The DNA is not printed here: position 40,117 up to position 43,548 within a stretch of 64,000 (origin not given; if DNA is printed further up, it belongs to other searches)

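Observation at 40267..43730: Second small-acidic-protein plus giant-membrane-protein module; the giant protein carries DHH-like motifs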

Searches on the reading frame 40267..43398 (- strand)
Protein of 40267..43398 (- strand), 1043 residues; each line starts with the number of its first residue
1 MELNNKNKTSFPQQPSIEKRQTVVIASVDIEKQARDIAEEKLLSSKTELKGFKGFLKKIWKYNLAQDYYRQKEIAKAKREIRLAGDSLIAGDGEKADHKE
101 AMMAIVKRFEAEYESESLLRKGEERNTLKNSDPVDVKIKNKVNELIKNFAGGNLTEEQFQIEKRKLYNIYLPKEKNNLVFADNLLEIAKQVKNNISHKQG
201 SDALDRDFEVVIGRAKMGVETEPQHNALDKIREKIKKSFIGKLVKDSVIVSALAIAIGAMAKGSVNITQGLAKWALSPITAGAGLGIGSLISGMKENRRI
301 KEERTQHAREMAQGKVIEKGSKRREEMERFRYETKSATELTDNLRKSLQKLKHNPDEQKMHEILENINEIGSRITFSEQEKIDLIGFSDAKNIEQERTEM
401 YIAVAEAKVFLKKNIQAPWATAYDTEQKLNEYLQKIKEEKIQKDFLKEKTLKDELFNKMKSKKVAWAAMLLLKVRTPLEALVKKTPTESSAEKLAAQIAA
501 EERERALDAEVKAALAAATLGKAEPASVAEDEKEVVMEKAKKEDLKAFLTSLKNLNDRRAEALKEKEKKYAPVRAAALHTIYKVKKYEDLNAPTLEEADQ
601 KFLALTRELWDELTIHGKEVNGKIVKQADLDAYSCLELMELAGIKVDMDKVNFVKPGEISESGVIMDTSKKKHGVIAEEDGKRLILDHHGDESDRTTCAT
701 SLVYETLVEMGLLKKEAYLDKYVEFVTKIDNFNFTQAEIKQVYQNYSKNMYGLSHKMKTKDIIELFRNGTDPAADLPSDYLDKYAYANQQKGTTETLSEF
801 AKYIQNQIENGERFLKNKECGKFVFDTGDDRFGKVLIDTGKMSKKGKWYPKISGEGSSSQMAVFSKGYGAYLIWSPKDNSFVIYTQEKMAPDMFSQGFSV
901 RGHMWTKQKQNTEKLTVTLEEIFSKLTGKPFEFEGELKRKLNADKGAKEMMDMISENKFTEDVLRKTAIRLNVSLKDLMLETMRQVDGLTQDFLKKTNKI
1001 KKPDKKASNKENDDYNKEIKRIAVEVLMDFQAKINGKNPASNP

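Call 3: search_protein_families(library=pfam, proteins=[window:40267-43398:-], max_evalue=1)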
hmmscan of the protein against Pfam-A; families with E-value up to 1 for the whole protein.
window:40267-43398:- (1043 aa): 3 families
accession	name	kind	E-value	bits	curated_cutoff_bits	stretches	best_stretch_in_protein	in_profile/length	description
PF10356.15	RRG7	-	0.03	14.2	22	1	923-1001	95-173/185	Required for respiratory growth protein 7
PF06464.16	DMAP_binding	-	0.13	13.6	27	1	138-179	9-44/111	DMAP1-binding Domain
PF12652.12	CotJB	-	0.57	10.8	29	0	717-758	19-60/76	CotJB protein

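Call 9: find_homologous_proteins(query=window:40267-43398:-, max_evalue=0.001)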
Query window:40267-43398:- (1043 aa): 82 proteins with E <= 0.001 among 8000 candidates.
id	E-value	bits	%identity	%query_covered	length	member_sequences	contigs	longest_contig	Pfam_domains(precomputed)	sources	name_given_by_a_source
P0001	0.0e+0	1583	70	100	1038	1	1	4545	-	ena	-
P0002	0.0e+0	1089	55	49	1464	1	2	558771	-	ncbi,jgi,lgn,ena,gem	ncbi:MAG: hypothetical protein WC608_02130 [Parcubacteria group bacterium]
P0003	0.0e+0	1063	57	45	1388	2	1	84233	-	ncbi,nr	ncbi:MAG TPA: hypothetical protein DEA27_01070 [Candidatus Moranbacteria bacterium]|nr:hypothetical 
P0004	2.0e-293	995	59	43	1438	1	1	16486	-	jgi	jgi:hypothetical protein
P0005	8.5e-293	993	56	45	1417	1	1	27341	-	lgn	-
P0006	1.8e-283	962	54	45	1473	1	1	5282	-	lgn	-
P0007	6.2e-280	950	59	45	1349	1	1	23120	-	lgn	-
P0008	3.0e-275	935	47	52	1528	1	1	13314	-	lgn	-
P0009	1.4e-271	922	54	45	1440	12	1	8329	-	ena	-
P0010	1.4e-268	912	51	44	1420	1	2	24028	-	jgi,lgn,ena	jgi:hypothetical protein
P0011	5.4e-267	907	57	44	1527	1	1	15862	-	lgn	-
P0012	5.0e-257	874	51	45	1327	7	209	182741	-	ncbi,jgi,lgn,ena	jgi:hypothetical protein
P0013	6.0e-252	857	58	43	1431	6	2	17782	-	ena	-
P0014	6.7e-249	847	54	46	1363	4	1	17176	-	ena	-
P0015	5.0e-239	815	54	44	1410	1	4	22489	-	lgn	-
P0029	3.2e-74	269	39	44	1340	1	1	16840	PF01075.24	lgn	-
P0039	4.0e-68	249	38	43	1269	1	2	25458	PF13641.13,PF00535.33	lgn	-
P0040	2.9e-67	246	37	42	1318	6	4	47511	PF01075.24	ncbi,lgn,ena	ncbi:MAG: glycosyltransferase family 9 protein [Patescibacteria group bacterium]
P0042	2.3e-65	240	38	43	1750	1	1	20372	PF07714.24,PF00069.32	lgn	-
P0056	1.3e-60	224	35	43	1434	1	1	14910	-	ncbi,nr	ncbi:MAG: glycosyltransferase [bacterium]|nr:glycosyltransferase [bacterium]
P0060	3.8e-58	216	33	42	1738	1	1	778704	-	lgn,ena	-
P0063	1.3e-57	214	33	43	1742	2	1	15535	PF07714.24,PF00069.32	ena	-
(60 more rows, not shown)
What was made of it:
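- Checked: g1 has 82 homologues (call 9).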

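Call 10: search_solved_structures(query=window:40267-43398:-, max_evalue=10, show_alignments=2)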
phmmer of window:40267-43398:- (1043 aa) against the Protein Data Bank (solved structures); distinct sequences matched with E-value up to 10: 2.
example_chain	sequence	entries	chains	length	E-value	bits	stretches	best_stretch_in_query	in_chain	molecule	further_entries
9xvo_A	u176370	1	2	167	0.86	11.2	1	419-479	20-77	Nuclear factor 1 C-type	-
8k84_A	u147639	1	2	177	8.5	7.9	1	488-562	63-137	De novo design protein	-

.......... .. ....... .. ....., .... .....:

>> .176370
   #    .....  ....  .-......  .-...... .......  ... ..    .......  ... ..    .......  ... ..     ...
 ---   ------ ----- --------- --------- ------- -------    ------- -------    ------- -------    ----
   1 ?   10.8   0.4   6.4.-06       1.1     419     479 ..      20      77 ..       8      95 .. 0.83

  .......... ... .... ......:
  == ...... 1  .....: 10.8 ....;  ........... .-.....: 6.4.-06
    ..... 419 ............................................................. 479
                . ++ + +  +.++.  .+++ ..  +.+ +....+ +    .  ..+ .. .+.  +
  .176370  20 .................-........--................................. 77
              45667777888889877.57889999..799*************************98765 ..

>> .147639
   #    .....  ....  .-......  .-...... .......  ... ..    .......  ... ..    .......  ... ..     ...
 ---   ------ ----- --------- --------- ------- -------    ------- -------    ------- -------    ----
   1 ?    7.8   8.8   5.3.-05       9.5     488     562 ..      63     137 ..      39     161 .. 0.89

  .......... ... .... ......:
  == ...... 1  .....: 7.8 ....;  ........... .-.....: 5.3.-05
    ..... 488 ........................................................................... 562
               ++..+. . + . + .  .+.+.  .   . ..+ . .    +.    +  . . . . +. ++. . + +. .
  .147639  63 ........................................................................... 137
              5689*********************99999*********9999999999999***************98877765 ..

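Call 18: find_encoding_contigs(protein=P0002, flank=8000, max_places=2)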
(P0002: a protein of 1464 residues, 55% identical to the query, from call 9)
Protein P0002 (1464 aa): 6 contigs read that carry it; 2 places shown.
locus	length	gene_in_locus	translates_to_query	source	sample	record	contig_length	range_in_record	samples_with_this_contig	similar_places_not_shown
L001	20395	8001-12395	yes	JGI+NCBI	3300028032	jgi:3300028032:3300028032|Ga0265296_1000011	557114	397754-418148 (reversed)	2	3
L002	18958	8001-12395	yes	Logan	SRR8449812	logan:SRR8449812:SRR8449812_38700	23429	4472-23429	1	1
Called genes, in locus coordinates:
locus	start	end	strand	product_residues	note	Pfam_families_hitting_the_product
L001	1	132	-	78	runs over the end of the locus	PF13441:Gly-zipper_YMGG, PF05433:Rick_17kDa_Anti (weak)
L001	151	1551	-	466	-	-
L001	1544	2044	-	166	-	-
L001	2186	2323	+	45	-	-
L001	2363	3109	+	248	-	-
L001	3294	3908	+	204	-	PF01553:Acyltransferase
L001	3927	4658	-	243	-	PF01978:TrmB, PF09339:HTH_IclR (weak)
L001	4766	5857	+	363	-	PF00348:polyprenyl_synt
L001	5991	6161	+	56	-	-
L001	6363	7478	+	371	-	PF07690:MFS_1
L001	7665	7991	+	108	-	PF18908:DUF5663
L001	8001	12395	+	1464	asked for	-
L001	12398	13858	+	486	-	-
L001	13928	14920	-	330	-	PF06293:Kdo (weak), PF00069:Pkinase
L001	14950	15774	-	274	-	-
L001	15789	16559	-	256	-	-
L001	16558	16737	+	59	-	-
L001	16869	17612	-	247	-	-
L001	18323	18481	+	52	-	-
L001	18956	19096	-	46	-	-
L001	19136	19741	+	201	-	-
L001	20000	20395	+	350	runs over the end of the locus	PF04055:Radical_SAM, PF13186:SPASM (weak)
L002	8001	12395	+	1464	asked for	-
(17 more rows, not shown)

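Call 19: find_encoding_contigs(protein=P0040, flank=8000, max_places=2)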
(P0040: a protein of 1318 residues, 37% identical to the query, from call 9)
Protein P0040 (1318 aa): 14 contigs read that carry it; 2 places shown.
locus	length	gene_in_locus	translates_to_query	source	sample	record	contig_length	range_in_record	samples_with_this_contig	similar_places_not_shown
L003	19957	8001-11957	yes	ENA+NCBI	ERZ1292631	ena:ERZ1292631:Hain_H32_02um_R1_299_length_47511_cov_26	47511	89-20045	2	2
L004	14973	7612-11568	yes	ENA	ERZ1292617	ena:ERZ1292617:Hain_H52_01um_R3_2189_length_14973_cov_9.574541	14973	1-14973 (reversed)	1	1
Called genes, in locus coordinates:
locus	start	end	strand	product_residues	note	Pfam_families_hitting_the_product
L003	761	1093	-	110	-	PF02033:RBFA (weak)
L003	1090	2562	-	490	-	PF00009:GTP_EFTU, PF01926:MMR_HSR1, PF22042:EF-G_D2, PF11987:IF-2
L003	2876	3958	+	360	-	PF00266:Aminotran_5, PF00155:Aminotran_1_2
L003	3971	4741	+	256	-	-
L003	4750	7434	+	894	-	PF02861:Clp_N, PF23569:NBD_SMAX1, PF00004:AAA, PF17871:AAA_lid_9, PF00004:AAA (weak), PF07724:AAA_2, PF07728:AAA_5, PF10431:ClpB_D2-small, +4 more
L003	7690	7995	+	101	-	PF18908:DUF5663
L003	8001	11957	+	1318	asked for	PF01075:Glyco_transf_9 (weak)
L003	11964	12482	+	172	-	-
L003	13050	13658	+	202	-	PF13338:AbiEi_4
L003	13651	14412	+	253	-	PF08843:AbiEii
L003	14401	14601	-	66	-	-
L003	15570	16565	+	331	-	-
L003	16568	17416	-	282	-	PF01745:IPT (weak), PF01715:IPPT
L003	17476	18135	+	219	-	PF13905:Thioredoxin_8 (faint), PF00578:AhpC-TSA, PF08534:Redoxin, PF10417:1-cysPrx_C (weak)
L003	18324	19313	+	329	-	PF02195:ParB_N, PF17762:HTH_ParB, PF23552:ParB_C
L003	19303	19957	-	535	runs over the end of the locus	PF13328:HD_4, PF01966:HD, PF04607:RelA_SpoT, PF02824:TGS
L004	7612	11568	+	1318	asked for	PF01075:Glyco_transf_9 (weak)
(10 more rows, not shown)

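Call 21: find_encoding_contigs(protein=P0042, flank=6000, max_places=1)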
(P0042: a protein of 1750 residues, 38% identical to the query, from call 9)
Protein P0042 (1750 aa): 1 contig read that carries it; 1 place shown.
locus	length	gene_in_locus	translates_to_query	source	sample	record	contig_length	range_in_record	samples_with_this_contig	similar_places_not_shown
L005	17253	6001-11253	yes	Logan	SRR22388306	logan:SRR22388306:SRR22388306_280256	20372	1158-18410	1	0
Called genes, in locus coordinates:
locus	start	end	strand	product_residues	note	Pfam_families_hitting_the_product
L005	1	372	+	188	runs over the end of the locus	PF00293:NUDIX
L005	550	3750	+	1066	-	PF17914:HopA1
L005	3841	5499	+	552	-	-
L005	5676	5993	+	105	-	PF18908:DUF5663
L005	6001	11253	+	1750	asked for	PF00069:Pkinase, PF07714:PK_Tyr_Ser-Thr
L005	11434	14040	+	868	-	-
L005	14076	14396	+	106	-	PF18908:DUF5663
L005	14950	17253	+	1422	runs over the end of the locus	?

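Call 22: find_encoding_contigs(protein=P0060, flank=6000, max_places=1)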
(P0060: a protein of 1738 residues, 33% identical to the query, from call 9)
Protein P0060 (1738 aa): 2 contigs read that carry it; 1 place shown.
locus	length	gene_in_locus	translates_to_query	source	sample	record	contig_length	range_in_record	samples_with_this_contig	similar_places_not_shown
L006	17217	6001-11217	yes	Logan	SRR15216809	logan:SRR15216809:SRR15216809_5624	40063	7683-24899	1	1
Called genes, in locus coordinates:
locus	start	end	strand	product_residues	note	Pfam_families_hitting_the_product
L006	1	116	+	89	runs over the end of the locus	PF00253:Ribosomal_S14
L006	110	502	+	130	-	PF00410:Ribosomal_S8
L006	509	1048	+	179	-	PF00347:Ribosomal_L6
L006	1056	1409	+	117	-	PF00861:Ribosomal_L18p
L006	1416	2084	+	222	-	PF00333:Ribosomal_S5, PF03719:Ribosomal_S5_C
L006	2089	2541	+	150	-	PF00828:Ribosomal_L27A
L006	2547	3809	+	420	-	PF00344:SecY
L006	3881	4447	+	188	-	PF00406:ADK, PF13207:AAA_17, PF13238:AAA_18 (weak), PF13671:AAA_33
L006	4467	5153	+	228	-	PF00696:AA_kinase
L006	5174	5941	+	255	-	PF00557:Peptidase_M24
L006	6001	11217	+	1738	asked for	-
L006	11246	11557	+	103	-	PF18908:DUF5663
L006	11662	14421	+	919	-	PF01935:DUF87 (faint), PF26449:DUF8128, PF10412:TrwB_AAD_bind (faint)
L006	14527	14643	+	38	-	-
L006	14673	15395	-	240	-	PF00069:Pkinase, PF07714:PK_Tyr_Ser-Thr (weak)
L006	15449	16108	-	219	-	PF00156:Pribosyltran (weak)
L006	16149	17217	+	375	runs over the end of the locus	PF11104:PilM_2, PF14450:FtsA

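Call 61: find_encoding_contigs(protein=P0001, flank=8000, max_places=1)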
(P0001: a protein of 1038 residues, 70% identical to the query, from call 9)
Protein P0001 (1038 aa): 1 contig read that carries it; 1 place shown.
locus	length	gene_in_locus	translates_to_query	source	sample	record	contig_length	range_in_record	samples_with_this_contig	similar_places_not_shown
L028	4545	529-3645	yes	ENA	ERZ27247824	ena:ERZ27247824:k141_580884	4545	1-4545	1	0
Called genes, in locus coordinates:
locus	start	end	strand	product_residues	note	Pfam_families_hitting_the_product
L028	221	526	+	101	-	PF18908:DUF5663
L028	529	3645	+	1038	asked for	-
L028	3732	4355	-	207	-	-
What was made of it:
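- The same holds in L001, L003, L005 and L028 (calls 18, 19, 21, 61).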

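Call 78: search_protein_families(library=pfam, proteins=[P0040, P0042, P0039, P0063, P0029, P0056], max_evalue=0.001)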
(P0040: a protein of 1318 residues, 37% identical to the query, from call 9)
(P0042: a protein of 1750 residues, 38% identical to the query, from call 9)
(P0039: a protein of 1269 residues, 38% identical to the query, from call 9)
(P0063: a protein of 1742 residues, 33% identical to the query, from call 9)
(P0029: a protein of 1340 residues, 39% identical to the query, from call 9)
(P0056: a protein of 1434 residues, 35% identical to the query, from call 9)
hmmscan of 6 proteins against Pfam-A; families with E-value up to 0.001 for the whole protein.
P0040 (1318 aa): 1 family
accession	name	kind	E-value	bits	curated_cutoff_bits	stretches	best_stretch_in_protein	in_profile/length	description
PF01075.23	Glyco_transf_9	-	1.6e-07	31.3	22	1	1129-1243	98-210/247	Glycosyltransferase family 9 (heptosyltransferase)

P0042 (1750 aa): 2 families
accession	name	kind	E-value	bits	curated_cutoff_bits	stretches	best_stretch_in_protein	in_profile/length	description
PF00069.31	Pkinase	-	6.6e-24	85.2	31.7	1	1479-1727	12-253/263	Protein kinase domain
PF07714.23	PK_Tyr_Ser-Thr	-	6.5e-14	52.3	23.1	1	1516-1727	47-250/258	Protein tyrosine and serine/threonine kinase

P0039 (1269 aa): 2 families
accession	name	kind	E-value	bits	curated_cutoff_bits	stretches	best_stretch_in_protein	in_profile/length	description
PF13641.12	Glyco_tranf_2_3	-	9.9e-10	39.2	27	1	929-1146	5-203/230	Glycosyltransferase like family 2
PF00535.33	Glycos_transf_2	-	2.2e-06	28.1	23.3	0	929-993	2-61/168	Glycosyl transferase family 2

P0063 (1742 aa): 2 families
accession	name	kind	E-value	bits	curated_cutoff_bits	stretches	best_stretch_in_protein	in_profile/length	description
PF00069.31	Pkinase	-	1.9e-22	80.3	31.7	1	1361-1612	12-255/263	Protein kinase domain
PF07714.23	PK_Tyr_Ser-Thr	-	4.3e-13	49.6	23.1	1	1356-1609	7-249/258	Protein tyrosine and serine/threonine kinase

P0029 (1340 aa): 1 family
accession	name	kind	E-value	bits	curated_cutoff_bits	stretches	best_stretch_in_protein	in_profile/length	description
PF01075.23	Glyco_transf_9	-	7.4e-08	32.5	22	1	1145-1259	102-208/247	Glycosyltransferase family 9 (heptosyltransferase)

P0056 (1434 aa): 1 family
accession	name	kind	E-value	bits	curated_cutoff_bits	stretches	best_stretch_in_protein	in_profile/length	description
PF13641.12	Glyco_tranf_2_3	-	8.7e-08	32.9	27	1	839-1051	7-196/230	Glycosyltransferase like family 2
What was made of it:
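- Sister proteins carry GT9, GT2 or kinase heads (call 78), so the membrane module is not specific to nucleotide chemistry. The C-terminal heads vary on a conserved N-module (calls 9, 78). Sister giants carry glycosyltransferase or kinase heads instead (call 78), which does not fit a nuclease machine.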

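Call 91: search_protein_families(library=ncbifam, proteins=[window:40267-43398:-], max_evalue=0.01)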
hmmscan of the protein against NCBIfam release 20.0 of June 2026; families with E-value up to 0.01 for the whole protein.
window:40267-43398:- (1043 aa): 0 families

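Call 92: search_protein_families(library=padloc, proteins=[window:40267-43398:-], max_evalue=0.01)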
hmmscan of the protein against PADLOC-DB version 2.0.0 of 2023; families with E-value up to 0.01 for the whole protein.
window:40267-43398:- (1043 aa): 0 families
